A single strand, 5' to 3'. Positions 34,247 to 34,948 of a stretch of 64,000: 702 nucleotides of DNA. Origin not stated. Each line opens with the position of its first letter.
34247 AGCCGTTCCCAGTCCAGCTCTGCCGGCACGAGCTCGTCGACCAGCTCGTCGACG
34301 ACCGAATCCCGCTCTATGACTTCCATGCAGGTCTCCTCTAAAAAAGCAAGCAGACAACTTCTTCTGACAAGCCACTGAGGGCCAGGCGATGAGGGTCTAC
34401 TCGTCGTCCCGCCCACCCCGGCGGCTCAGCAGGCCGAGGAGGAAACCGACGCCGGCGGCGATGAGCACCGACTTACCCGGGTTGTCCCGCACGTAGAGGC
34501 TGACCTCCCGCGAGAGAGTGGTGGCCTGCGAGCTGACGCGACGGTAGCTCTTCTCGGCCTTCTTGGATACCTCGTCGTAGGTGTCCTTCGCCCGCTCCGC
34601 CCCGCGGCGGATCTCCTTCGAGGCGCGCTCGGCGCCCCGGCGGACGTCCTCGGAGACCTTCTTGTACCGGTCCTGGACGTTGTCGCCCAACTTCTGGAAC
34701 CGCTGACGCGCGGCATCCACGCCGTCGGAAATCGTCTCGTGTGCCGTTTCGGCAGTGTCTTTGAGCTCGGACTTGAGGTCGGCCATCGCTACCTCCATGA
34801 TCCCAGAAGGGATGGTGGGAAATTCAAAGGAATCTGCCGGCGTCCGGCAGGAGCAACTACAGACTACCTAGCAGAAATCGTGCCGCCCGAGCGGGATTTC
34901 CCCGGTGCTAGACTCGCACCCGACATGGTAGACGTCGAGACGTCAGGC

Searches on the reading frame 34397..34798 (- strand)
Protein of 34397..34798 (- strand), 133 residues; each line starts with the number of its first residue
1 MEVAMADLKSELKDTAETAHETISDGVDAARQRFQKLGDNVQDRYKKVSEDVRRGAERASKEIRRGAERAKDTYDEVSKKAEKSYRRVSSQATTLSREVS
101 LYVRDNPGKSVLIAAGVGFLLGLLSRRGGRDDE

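Call 44: search_protein_families(library=pfam, proteins=[window:34397-34798:-], max_evalue=0.001)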
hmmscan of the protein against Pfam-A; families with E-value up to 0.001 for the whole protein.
window:34397-34798:- (133 aa): 3 families
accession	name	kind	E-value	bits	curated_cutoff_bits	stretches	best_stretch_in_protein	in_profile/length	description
PF19029.5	DUF883_C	-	8.2e-08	32.2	27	1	102-125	4-27/30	DUF883 C-terminal glycine zipper region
PF01442.23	Apolipoprotein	-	7e-05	23.1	90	1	5-95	46-137/190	Apolipoprotein A1/A4/E domain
PF05478.16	Prominin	-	0.00066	18.3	34.3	1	5-94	318-408/799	Prominin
